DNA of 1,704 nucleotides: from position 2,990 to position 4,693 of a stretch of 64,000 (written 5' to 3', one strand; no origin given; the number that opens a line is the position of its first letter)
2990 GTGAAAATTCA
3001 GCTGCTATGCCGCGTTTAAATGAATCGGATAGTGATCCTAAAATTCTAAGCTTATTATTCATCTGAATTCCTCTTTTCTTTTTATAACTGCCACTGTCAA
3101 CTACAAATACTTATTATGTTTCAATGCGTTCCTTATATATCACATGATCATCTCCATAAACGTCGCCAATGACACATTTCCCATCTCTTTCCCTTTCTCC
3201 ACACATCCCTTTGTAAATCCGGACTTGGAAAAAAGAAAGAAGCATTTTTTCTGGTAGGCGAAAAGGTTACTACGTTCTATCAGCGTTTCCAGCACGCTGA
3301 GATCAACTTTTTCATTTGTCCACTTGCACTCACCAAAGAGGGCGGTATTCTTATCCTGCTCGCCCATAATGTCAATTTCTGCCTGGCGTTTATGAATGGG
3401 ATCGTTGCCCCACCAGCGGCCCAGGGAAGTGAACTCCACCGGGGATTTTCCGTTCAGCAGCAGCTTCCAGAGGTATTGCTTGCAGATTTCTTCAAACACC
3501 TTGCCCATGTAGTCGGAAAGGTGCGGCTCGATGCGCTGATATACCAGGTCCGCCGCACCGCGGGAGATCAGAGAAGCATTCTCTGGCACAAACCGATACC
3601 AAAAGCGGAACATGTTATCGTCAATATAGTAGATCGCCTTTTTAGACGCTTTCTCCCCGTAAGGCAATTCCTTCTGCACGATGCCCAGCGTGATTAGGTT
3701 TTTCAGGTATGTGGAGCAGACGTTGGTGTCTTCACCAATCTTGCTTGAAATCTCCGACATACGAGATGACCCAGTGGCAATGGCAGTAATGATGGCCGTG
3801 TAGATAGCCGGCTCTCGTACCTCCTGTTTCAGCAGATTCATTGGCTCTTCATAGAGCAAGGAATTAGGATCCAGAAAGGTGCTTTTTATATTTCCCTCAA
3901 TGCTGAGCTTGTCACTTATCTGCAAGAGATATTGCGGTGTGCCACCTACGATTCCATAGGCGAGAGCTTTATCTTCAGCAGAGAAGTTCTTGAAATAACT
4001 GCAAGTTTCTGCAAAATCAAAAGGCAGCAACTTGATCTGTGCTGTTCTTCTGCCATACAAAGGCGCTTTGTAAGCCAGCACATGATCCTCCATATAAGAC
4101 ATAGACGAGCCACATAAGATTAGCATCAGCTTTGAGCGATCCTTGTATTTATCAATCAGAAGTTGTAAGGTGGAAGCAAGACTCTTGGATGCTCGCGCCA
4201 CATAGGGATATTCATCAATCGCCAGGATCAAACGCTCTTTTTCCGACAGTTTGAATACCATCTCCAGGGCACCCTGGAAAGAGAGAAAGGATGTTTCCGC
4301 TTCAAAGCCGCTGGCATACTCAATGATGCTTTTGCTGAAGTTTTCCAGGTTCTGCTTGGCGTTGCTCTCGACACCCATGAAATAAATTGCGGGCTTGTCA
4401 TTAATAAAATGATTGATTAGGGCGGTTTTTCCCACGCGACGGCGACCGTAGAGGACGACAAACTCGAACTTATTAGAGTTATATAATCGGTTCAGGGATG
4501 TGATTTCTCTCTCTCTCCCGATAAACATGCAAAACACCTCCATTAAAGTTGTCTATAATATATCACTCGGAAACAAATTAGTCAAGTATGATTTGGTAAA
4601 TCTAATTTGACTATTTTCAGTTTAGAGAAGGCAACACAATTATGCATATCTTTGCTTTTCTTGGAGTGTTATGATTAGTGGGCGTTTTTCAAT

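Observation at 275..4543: Three-gene NTPase/nuclease cassette in an AT-rich island: candidate anti-phage defence operon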

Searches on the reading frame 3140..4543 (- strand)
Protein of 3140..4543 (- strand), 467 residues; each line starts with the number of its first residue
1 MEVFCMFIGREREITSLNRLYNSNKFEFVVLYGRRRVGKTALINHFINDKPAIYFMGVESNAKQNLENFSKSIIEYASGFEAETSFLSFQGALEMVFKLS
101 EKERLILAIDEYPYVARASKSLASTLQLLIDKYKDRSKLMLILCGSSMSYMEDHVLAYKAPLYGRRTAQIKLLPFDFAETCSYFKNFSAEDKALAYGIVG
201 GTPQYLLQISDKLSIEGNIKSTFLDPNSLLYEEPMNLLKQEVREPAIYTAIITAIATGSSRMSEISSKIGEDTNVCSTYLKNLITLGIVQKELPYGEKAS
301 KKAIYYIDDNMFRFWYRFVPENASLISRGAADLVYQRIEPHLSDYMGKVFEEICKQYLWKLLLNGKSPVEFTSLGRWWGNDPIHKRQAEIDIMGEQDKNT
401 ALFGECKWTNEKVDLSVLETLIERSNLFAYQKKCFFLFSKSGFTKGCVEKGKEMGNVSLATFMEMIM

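Call 3: search_protein_families(library=pfam, proteins=[window:3140-4543:-], max_evalue=0.01)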
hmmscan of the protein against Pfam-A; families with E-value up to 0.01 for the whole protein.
window:3140-4543:- (467 aa): 6 families
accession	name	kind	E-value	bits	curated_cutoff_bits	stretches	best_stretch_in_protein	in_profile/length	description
PF03008.20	DUF234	-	6.5e-29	100.7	22.5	1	315-412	1-94/100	Archaea bacterial proteins of unknown function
PF01637.24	ATPase_2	-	4.4e-28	99.1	33.2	1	7-208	1-224/225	ATPase domain predominantly from Archaea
PF13173.12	AAA_14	-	3.7e-10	40.3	27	1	27-181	3-129/129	AAA domain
PF13191.12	AAA_16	-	1.3e-06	29.4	32.6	1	7-94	2-99/167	AAA ATPase domain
PF13401.12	AAA_22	-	0.00041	21.1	27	1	28-146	7-123/130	AAA domain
PF00004.35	AAA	-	0.0087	16.9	21.2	0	29-153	1-116/131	ATPase family associated with various cellular activities (AAA)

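Call 4: search_protein_families(library=padloc, proteins=[window:3140-4543:-], max_evalue=0.01)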
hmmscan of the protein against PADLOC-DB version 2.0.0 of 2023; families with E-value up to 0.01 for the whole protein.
window:3140-4543:- (467 aa): 8 families
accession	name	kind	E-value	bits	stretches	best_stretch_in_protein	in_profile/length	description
PDLC04984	PDC-S27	-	1.2e-67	226.9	1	6-434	3-440/474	-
PDLC04985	PDC-S27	-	3.1e-37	126.6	1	6-423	5-430/484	-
PDLC04789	PDC-S01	-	1.8e-16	58.2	1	24-296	15-250/375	-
PDLC04787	PDC-S01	-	5.7e-08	30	1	6-209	6-190/412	-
PDLC04791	PDC-S01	-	7.4e-06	22.9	1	17-223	11-188/395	-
PDLC04790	PDC-S01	-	0.00033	17.5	0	24-55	25-56/422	-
PDLC04788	PDC-S01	-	0.00088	16.3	1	14-179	7-149/448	-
PDLC04786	PDC-S01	-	0.0027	14.5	1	17-179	11-152/439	-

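Call 6: search_protein_families(library=ncbifam, proteins=[window:3140-4543:-], max_evalue=0.01)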
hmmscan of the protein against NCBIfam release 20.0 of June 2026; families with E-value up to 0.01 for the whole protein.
window:3140-4543:- (467 aa): 1 family
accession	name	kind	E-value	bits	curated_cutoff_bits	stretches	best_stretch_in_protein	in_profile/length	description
NF052682.1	morpho_FcmC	equivalog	0.0055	17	90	1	335-367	20-52/159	filament morphology membrane protein FcmC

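Call 27: find_homologous_proteins(query=window:3140-4528:-, max_evalue=1e-10)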
Query window:3140-4528:- (462 aa): 8000 proteins with E <= 1e-10 among 8000 candidates; the best 120 are listed.
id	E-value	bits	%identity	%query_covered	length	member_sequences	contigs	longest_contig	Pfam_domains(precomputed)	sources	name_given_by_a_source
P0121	1.3e-283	959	92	100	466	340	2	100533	PF13173.13,PF03008.21,PF01637.25,PF13191.13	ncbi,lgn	ncbi:MAG: ATP-binding protein [Christensenellales bacterium]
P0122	1.1e-282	955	91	100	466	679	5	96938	PF13173.13,PF03008.21,PF01637.25,PF13191.13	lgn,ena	-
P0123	3.6e-281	951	91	100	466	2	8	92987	PF13173.13,PF03008.21,PF01637.25,PF13191.13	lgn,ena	-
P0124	2.5e-280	948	91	100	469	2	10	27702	PF13173.13,PF03008.21,PF01637.25,PF13191.13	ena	-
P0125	1.4e-279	945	91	100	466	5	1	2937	PF13173.13,PF03008.21,PF01637.25,PF13191.13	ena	-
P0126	8.0e-277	936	90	99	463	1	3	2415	PF13173.13,PF03008.21,PF01637.25,PF13191.13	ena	-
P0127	3.5e-276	934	89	99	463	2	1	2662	PF13173.13,PF03008.21,PF01637.25,PF13191.13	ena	-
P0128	2.6e-275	931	89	99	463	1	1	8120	PF13173.13,PF03008.21,PF01637.25,PF13191.13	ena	-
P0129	3.8e-273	924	88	100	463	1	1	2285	PF13173.13,PF03008.21,PF01637.25,PF13191.13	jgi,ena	-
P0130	3.8e-270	914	87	100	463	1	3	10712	PF13173.13,PF03008.21,PF01637.25,PF13191.13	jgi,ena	-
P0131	3.8e-270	914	87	100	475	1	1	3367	PF13173.13,PF03008.21,PF01637.25,PF13191.13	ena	-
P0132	5.4e-269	910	86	100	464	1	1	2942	PF13173.13,PF03008.21,PF01637.25,PF13191.13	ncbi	-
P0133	1.0e-268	909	87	100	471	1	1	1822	PF13173.13,PF03008.21,PF01637.25,PF13191.13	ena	-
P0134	5.8e-268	907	86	100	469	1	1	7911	PF13173.13,PF03008.21,PF01637.25,PF13191.13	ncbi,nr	ncbi:MAG: ATP-binding protein [Clostridia bacterium]|nr:ATP-binding protein [Clostridia bacterium]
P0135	2.2e-267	905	86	100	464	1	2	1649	PF13173.13,PF03008.21,PF01637.25,PF13191.13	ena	-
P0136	9.1e-267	903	86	100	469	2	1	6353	PF13173.13,PF03008.21,PF01637.25,PF13191.13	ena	-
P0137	1.3e-266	903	86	100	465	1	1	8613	PF13173.13,PF03008.21,PF01637.25,PF13191.13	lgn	-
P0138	4.1e-266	901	86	100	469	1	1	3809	PF13173.13,PF03008.21,PF01637.25,PF13191.13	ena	-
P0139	6.6e-266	900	86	100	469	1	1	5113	PF13173.13,PF03008.21,PF01637.25,PF13191.13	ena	-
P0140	6.8e-266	900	86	100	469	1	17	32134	PF13173.13,PF03008.21,PF01637.25,PF13191.13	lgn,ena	-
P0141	1.8e-265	899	86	100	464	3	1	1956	PF13173.13,PF03008.21,PF01637.25,PF13191.13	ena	-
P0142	2.1e-265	899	86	100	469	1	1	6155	PF13173.13,PF03008.21,PF01637.25,PF13191.13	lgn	-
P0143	3.0e-265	898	86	100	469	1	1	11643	PF13173.13,PF03008.21,PF01637.25,PF13191.13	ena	-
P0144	4.0e-265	898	86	100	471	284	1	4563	PF13173.13,PF03008.21,PF01637.25,PF13191.13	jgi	-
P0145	4.5e-265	897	85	100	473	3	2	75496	PF13173.13,PF03008.21,PF01637.25,PF13191.13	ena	-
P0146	5.7e-265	897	85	100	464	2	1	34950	PF13173.13,PF03008.21,PF01637.25,PF13191.13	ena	-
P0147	1.4e-264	896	86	100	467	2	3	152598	PF13173.13,PF03008.21,PF01637.25,PF13191.13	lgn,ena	-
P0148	1.6e-264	896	85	100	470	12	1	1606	PF13173.13,PF03008.21,PF01637.25,PF13191.13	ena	-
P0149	1.6e-264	896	85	100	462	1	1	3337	PF13173.13,PF03008.21,PF01637.25,PF13191.13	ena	-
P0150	1.9e-264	895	86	100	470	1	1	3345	PF13173.13,PF03008.21,PF01637.25,PF13191.13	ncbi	-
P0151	2.0e-264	895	85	100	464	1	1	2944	PF13173.13,PF03008.21,PF01637.25,PF13191.13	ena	-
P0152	2.4e-264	895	85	100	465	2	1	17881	PF13173.13,PF03008.21,PF01637.25,PF13191.13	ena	-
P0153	2.5e-264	895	85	100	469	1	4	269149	PF13173.13,PF03008.21,PF01637.25,PF13191.13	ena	-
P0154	2.8e-264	895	85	100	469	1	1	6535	PF13173.13,PF03008.21,PF01637.25,PF04471.19,PF13191.13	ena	-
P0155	6.1e-264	894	85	100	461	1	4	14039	PF13173.13,PF03008.21,PF01637.25,PF13191.13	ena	-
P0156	8.2e-264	893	85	100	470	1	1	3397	PF13173.13,PF03008.21,PF01637.25,PF13191.13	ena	-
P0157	8.7e-264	893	85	100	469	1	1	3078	PF13173.13,PF03008.21,PF01637.25,PF13191.13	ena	-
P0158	8.8e-264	893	85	100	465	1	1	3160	PF13173.13,PF03008.21,PF01637.25,PF13191.13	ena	-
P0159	1.1e-263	893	85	100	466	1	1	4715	PF13173.13,PF03008.21,PF01637.25,PF13191.13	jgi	jgi:AAA+ ATPase superfamily predicted ATPase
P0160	2.3e-263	892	85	100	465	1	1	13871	PF13173.13,PF03008.21,PF01637.25,PF13191.13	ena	-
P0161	2.4e-263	892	85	100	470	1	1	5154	PF13173.13,PF03008.21,PF01637.25,PF13191.13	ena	-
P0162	4.4e-263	891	85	100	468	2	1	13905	PF13173.13,PF03008.21,PF01637.25,PF13191.13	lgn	-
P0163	5.0e-263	891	85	100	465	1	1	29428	PF13173.13,PF03008.21,PF01637.25,PF13191.13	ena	-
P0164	5.9e-263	891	84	100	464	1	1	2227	PF13173.13,PF03008.21,PF01637.25,PF13191.13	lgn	-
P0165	1.7e-262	889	85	100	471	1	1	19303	PF13173.13,PF03008.21,PF01637.25,PF13191.13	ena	-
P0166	1.7e-262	889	85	99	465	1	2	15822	PF13173.13,PF03008.21,PF01637.25,PF13191.13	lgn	-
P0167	1.8e-262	889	85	100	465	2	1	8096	PF13173.13,PF03008.21,PF01637.25,PF13191.13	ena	-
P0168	1.9e-262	889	85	100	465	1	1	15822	PF13173.13,PF03008.21,PF01637.25,PF13191.13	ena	-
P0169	3.3e-262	888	85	100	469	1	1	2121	PF13173.13,PF03008.21,PF01637.25,PF13191.13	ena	-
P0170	3.7e-262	888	84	100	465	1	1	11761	PF13173.13,PF03008.21,PF01637.25,PF13191.13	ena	-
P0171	8.4e-262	887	84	100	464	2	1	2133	PF13173.13,PF03008.21,PF01637.25,PF13191.13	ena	-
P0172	8.9e-262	887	84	100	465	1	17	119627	PF13173.13,PF03008.21,PF01637.25,PF13191.13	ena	-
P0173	1.2e-261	886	84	100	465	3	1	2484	PF13173.13,PF03008.21,PF01637.25,PF13191.13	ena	-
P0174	1.2e-261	886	84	100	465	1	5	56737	PF13173.13,PF03008.21,PF01637.25,PF13191.13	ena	-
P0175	1.2e-261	886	84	100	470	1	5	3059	PF13173.13,PF03008.21,PF01637.25,PF13191.13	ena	-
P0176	1.3e-261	886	85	99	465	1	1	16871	PF13173.13,PF03008.21,PF01637.25,PF13191.13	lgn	-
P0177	2.5e-261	885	84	100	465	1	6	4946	PF13173.13,PF03008.21,PF01637.25,PF13191.13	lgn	-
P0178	2.7e-261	885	84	100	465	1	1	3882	PF13173.13,PF03008.21,PF01637.25,PF13191.13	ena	-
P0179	3.0e-261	885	84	100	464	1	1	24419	PF13173.13,PF03008.21,PF01637.25,PF13191.13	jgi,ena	-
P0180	3.3e-261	885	85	100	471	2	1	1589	PF13173.13,PF03008.21,PF01637.25,PF13191.13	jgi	-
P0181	3.4e-261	885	84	100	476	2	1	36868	PF13173.13,PF03008.21,PF01637.25,PF13191.13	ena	-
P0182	5.1e-261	884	84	100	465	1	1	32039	PF13173.13,PF03008.21,PF01637.25,PF13191.13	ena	-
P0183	5.5e-261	884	83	100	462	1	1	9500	PF13173.13,PF03008.21,PF01637.25,PF13191.13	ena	-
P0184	5.5e-261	884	84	100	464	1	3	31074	PF13173.13,PF03008.21,PF01637.25,PF13191.13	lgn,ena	-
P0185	6.6e-261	884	85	100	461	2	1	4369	PF13173.13,PF03008.21,PF01637.25,PF13191.13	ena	-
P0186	6.7e-261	884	84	100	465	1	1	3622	PF13173.13,PF03008.21,PF01637.25,PF13191.13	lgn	-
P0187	7.6e-261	884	84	100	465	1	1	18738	PF13173.13,PF03008.21,PF01637.25,PF13191.13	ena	-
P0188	1.0e-260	883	85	100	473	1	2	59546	PF13173.13,PF03008.21,PF01637.25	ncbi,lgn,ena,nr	ncbi:MAG: ATP-binding protein [Clostridia bacterium]|nr:ATP-binding protein [Clostridia bacterium]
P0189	1.5e-260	883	83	100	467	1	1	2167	PF13173.13,PF03008.21,PF01637.25,PF13191.13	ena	-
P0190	1.6e-260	883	84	100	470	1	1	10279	PF13173.13,PF03008.21,PF01637.25,PF13191.13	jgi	-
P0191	2.1e-260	882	84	100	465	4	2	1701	PF13173.13,PF03008.21,PF01637.25,PF13191.13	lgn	-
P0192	2.9e-260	882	84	100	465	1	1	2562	PF13173.13,PF03008.21,PF01637.25,PF13191.13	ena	-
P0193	3.8e-260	881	83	100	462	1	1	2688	PF13173.13,PF03008.21,PF01637.25,PF13191.13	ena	-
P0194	4.3e-260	881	84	100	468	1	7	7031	PF13173.13,PF03008.21,PF01637.25,PF13191.13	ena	-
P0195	4.4e-260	881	84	100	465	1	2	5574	PF13173.13,PF03008.21,PF01637.25,PF13191.13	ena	-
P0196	4.4e-260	881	82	100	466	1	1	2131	PF13173.13,PF03008.21,PF01637.25,PF13191.13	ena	-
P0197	5.4e-260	881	83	100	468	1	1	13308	PF13173.13,PF03008.21,PF01637.25,PF13191.13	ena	-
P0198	5.9e-260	881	83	100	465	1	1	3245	PF13173.13,PF03008.21,PF01637.25,PF13191.13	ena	-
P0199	9.4e-260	880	84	100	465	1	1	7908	PF13173.13,PF03008.21,PF01637.25,PF13191.13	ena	-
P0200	1.3e-259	879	84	100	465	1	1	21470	PF13173.13,PF03008.21,PF01637.25,PF13191.13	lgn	-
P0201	2.0e-259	879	84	100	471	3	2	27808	PF13173.13,PF03008.21,PF01637.25,PF13191.13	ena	-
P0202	2.3e-259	879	83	100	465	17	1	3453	PF13173.13,PF03008.21,PF01637.25,PF13191.13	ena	-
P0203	3.0e-259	878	82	100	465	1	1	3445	PF13173.13,PF03008.21,PF01637.25,PF13191.13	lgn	-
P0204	5.6e-259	877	83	100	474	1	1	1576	PF13173.13,PF03008.21,PF01637.25,PF13191.13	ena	-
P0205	5.9e-259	877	84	100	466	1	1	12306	PF13173.13,PF03008.21,PF01637.25,PF13191.13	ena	-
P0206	6.3e-259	877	82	100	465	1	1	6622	PF13173.13,PF03008.21,PF01637.25,PF13191.13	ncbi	-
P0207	7.9e-259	877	83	100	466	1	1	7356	PF13173.13,PF03008.21,PF01637.25,PF13191.13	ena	-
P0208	1.0e-258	877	83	100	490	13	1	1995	PF13173.13,PF03008.21,PF01637.25,PF13191.13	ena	-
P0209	1.2e-258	876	83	100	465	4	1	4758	PF13173.13,PF03008.21,PF01637.25,PF13191.13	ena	-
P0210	1.2e-258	876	82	100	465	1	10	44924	PF13173.13,PF03008.21,PF01637.25,PF13191.13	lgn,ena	-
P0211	1.4e-258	876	83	100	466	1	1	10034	PF13173.13,PF03008.21,PF01637.25,PF13191.13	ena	-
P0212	1.7e-258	876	82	100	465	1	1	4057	PF13173.13,PF03008.21,PF01637.25,PF13191.13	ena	-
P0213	2.0e-258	876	83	100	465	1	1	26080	PF13173.13,PF03008.21,PF01637.25,PF13191.13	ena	-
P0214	2.0e-258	876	82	100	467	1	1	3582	PF13173.13,PF03008.21,PF01637.25,PF13191.13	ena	-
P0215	2.1e-258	876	83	100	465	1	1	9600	PF13173.13,PF03008.21,PF01637.25,PF13191.13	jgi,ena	-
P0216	2.1e-258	876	82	100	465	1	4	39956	PF13173.13,PF03008.21,PF01637.25,PF13191.13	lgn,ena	-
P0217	3.0e-258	875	82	100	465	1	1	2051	PF13173.13,PF03008.21,PF01637.25,PF13191.13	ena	-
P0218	3.5e-258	875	82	100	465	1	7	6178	PF13173.13,PF03008.21,PF01637.25,PF13191.13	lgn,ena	-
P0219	3.6e-258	875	82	100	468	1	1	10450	PF13173.13,PF03008.21,PF01637.25,PF13191.13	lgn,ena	-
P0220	4.1e-258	875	82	100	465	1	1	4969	PF13173.13,PF03008.21,PF01637.25,PF13191.13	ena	-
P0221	4.3e-258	874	82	100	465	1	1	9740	PF13173.13,PF03008.21,PF01637.25,PF13191.13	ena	-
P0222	5.0e-258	874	82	100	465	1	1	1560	PF13173.13,PF03008.21,PF01637.25,PF13191.13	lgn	-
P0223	5.3e-258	874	82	100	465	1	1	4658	PF13173.13,PF03008.21,PF01637.25,PF13191.13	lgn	-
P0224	5.8e-258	874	82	100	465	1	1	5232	PF13173.13,PF03008.21,PF01637.25,PF13191.13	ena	-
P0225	7.4e-258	874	82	100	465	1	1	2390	PF13173.13,PF03008.21,PF01637.25,PF13191.13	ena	-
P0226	7.9e-258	874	82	100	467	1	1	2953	PF13173.13,PF03008.21,PF01637.25,PF13191.13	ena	-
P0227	9.3e-258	873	82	100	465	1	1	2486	PF13173.13,PF03008.21,PF01637.25,PF13191.13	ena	-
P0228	1.0e-257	873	82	99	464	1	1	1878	PF13173.13,PF03008.21,PF01637.25,PF13191.13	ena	-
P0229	1.3e-257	873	82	100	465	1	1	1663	PF13173.13,PF03008.21,PF01637.25,PF13191.13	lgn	-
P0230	1.5e-257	873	82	100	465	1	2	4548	PF13173.13,PF03008.21,PF01637.25,PF13191.13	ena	-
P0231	1.6e-257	873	81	100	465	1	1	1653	PF13173.13,PF03008.21,PF01637.25,PF13191.13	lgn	-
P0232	1.8e-257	872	82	99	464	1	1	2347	PF13173.13,PF03008.21,PF01637.25,PF13191.13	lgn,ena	-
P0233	1.9e-257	872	82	100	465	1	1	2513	PF13173.13,PF03008.21,PF01637.25,PF13191.13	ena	-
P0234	2.3e-257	872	82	100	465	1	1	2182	PF13173.13,PF03008.21,PF01637.25,PF13191.13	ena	-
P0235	2.6e-257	872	81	100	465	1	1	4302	PF13173.13,PF03008.21,PF01637.25,PF13191.13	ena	-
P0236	3.1e-257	872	82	100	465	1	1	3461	PF13173.13,PF03008.21,PF01637.25,PF13191.13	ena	-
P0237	3.3e-257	872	82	100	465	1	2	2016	PF13173.13,PF03008.21,PF01637.25,PF13191.13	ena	-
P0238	3.3e-257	872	83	98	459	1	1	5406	PF13173.13,PF03008.21,PF01637.25,PF13191.13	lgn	-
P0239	3.5e-257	871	83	100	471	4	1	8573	PF13173.13,PF03008.21,PF01637.25,PF13191.13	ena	-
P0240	3.5e-257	871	81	100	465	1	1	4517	PF13173.13,PF03008.21,PF01637.25,PF13191.13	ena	-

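Call 28: find_encoding_contigs(protein=P0121, flank=7000, max_places=3)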
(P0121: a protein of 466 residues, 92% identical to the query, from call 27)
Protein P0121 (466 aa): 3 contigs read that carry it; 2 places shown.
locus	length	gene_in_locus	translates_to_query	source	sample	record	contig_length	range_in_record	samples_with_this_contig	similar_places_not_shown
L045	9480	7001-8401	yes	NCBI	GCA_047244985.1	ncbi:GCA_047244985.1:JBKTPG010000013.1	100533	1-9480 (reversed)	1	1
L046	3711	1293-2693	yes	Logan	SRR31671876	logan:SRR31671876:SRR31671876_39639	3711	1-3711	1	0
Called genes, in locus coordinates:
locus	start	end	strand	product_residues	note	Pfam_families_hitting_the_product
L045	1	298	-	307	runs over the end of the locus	PF13490:zf-HC2 (weak)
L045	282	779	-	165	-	PF04542:Sigma70_r2, PF08281:Sigma70_r4_2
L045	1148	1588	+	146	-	PF14198:TnpV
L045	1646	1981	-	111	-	-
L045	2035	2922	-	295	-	PF09992:NAGPA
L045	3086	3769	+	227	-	PF00072:Response_reg, PF00486:Trans_reg_C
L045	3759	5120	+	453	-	PF00672:HAMP, PF00512:HisKA, PF02518:HATPase_c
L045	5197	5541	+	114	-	PF05598:DUF772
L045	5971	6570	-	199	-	PF20217:DUF6577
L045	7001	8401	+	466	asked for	PF01637:ATPase_2, PF13191:AAA_16 (weak), PF13173:AAA_14, PF03008:DUF234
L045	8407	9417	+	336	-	-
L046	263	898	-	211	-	PF20217:DUF6577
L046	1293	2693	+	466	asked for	PF01637:ATPase_2, PF13191:AAA_16 (weak), PF13173:AAA_14, PF03008:DUF234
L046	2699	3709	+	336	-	?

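Call 29: find_encoding_contigs(protein=P0122, flank=7000, max_places=4)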
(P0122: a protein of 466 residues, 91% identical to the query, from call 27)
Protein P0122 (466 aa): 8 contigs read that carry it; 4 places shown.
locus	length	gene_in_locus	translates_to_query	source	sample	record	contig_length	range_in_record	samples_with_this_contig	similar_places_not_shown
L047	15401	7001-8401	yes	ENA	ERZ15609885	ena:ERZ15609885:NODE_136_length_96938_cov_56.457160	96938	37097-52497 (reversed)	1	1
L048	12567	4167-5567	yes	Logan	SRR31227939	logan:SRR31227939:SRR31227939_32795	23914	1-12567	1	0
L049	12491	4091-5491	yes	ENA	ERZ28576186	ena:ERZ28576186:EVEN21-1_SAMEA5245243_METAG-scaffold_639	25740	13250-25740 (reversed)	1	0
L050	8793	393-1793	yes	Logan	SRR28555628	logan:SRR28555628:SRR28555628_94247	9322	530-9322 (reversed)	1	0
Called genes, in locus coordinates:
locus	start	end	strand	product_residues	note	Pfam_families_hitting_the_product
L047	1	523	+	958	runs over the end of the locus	PF05193:Peptidase_M16_C, PF08367:M16C_assoc, PF22516:PreP_C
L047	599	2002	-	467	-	PF19527:DUF6055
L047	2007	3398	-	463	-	PF02056:Glyco_hydro_4, PF11975:Glyco_hydro_4C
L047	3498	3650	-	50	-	-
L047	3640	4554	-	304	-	PF13490:zf-HC2 (weak)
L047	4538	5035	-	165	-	PF04542:Sigma70_r2, PF08281:Sigma70_r4_2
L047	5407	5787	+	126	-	PF14198:TnpV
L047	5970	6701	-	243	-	PF20217:DUF6577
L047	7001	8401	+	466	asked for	PF01637:ATPase_2, PF13191:AAA_16 (weak), PF13173:AAA_14, PF03008:DUF234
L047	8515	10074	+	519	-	-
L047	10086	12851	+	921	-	-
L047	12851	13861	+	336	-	-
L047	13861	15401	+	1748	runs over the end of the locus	PF00270:DEAD, PF27116:YjiV_N (weak), PF00271:Helicase_C (weak), PF09369:MZB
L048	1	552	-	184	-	?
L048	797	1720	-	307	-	PF13490:zf-HC2 (weak)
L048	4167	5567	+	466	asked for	PF01637:ATPase_2, PF13191:AAA_16 (weak), PF13173:AAA_14, PF03008:DUF234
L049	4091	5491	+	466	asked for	PF01637:ATPase_2, PF13191:AAA_16 (weak), PF13173:AAA_14, PF03008:DUF234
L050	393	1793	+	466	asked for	PF01637:ATPase_2, PF13191:AAA_16 (weak), PF13173:AAA_14, PF03008:DUF234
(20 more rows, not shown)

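Call 30: find_encoding_contigs(protein=P0153, flank=7000, max_places=3)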
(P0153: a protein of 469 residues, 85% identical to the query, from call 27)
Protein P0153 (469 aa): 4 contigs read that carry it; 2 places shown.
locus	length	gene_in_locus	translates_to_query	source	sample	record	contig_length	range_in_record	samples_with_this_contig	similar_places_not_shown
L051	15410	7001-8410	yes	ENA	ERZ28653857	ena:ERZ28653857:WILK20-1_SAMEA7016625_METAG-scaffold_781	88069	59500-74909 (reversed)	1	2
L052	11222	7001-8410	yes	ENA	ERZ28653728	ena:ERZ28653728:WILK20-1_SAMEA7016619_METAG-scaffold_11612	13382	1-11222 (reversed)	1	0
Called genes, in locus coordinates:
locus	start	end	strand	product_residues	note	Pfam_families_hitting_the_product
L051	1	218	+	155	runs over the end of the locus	PF00583:Acetyltransf_1, PF13673:Acetyltransf_10, PF13508:Acetyltransf_7, PF13420:Acetyltransf_4 (weak)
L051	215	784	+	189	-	PF00583:Acetyltransf_1, PF13302:Acetyltransf_3, PF13420:Acetyltransf_4 (weak)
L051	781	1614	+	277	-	PF03446:NAD_binding_2 (weak), PF02153:PDH_N, PF20463:PDH_C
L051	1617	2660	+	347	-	PF00465:Fe-ADH, PF13685:Fe-ADH_2, PF01761:DHQ_synthase, PF24621:DHQS_C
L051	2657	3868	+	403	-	PF00275:EPSP_synthase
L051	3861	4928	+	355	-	PF01264:Chorismate_synt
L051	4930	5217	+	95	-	PF01817:CM_2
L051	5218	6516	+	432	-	PF08501:Shikimate_dh_N, PF01202:SKI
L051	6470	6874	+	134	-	PF01220:DHquinase_II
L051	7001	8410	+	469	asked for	PF01637:ATPase_2, PF13191:AAA_16, PF13173:AAA_14, PF03008:DUF234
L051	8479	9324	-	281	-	PF02673:BacA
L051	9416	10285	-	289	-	PF02588:YitT_membrane, PF10035:DUF2179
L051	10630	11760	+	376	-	PF14199:DUF4317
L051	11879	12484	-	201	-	PF01381:HTH_3, PF13560:HTH_31 (weak)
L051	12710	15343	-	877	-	PF01011:PQQ (faint), PF13360:PQQ_2 (weak), PF13570:Beta-prop_ACSF4, PF13360:PQQ_2 (weak)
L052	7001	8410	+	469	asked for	PF01637:ATPase_2, PF13191:AAA_16, PF13173:AAA_14, PF03008:DUF234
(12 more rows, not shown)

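Call 46: search_protein_families(library=padloc, proteins=[L047:8515-10074:+, L047:10086-12851:+, L047:12851-13861:+, L045:8407-9417:+], max_evalue=0.001)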
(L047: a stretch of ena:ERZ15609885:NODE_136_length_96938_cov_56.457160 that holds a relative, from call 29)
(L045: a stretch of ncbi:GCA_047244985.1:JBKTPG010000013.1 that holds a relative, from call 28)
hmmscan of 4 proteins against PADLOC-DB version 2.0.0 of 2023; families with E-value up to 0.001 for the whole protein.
L047:8515-10074:+ (519 aa): 0 families

L047:10086-12851:+ (921 aa): 1 family
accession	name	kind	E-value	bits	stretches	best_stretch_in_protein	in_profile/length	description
PDLC03859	LmuB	-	6.5e-05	20.3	1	89-231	374-491/611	-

L047:12851-13861:+ (336 aa): 1 family
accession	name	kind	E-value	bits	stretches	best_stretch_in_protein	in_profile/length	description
PDLC00008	DruD1|DruD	-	3.8e-06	24.2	0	5-83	2-80/338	Unknown function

L045:8407-9417:+ (336 aa): 0 families
